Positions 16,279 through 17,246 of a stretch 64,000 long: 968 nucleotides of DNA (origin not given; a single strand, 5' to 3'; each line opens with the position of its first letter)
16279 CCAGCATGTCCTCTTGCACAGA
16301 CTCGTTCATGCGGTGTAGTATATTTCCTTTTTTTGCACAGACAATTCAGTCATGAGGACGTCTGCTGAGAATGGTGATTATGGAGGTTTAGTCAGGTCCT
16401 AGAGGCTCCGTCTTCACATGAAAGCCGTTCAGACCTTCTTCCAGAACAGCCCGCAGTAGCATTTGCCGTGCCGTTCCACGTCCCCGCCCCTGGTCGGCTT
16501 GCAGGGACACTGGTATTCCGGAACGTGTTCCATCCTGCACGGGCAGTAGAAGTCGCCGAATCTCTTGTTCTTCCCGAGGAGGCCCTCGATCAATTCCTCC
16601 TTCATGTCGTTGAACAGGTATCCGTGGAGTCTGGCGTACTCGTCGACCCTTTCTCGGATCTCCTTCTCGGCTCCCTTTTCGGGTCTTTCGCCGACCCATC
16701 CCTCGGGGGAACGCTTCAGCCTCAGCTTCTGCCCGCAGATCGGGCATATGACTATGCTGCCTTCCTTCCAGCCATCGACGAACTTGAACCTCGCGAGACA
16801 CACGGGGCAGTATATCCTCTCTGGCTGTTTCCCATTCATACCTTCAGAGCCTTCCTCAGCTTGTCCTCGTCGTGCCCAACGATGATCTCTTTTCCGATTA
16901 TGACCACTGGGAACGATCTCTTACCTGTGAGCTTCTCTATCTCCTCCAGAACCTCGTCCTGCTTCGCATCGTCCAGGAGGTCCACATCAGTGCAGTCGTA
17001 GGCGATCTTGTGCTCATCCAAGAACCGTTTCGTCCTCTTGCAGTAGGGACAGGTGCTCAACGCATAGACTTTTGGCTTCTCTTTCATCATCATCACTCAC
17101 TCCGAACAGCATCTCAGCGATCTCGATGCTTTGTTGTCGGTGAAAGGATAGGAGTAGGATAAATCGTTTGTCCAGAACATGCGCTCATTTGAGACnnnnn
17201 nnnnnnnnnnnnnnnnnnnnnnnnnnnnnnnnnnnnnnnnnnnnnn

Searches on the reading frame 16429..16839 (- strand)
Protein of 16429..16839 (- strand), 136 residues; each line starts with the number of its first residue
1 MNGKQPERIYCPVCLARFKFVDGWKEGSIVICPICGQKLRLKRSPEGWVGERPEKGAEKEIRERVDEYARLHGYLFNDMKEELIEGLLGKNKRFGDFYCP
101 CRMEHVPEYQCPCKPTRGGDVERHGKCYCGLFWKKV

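Call 29: search_protein_families(library=pfam, proteins=[window:16429-16839:-], max_evalue=0.01)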
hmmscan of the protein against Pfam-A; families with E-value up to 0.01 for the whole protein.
window:16429-16839:- (136 aa): 3 families
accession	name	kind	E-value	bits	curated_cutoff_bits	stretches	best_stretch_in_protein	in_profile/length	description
PF02943.20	FeThRed_B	-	4.9e-12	46.3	22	1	61-134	5-87/106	Ferredoxin thioredoxin reductase catalytic beta chain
PF21344.3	Zn_ribbon_LysW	-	2.5e-05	24.2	27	1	11-39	3-31/46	Alpha-aminoadipate carrier protein LysW-like, globular domain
PF01396.24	Zn_ribbon_Top1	-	0.0092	16.2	32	0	30-47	2-19/39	Topoisomerase DNA binding C4 zinc finger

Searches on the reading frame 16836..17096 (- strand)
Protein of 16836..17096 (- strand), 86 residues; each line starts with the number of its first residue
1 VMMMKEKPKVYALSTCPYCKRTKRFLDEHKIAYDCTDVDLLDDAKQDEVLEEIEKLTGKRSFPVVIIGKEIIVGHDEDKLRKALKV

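Call 29: search_protein_families(library=pfam, proteins=[window:16836-17096:-], max_evalue=0.01)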
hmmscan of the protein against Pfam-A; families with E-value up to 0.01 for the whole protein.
window:16836-17096:- (86 aa): 3 families
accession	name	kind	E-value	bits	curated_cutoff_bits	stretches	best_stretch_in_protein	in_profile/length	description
PF00462.30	Glutaredoxin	-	1.5e-16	60.8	22.9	1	10-72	3-60/60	Glutaredoxin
PF13417.12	GST_N_3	-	8.7e-05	23.2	22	1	11-73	2-58/75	Glutathione S-transferase, N-terminal domain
PF13409.12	GST_N_2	-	0.0025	18.8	25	1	15-68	1-53/70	Glutathione S-transferase, N-terminal domain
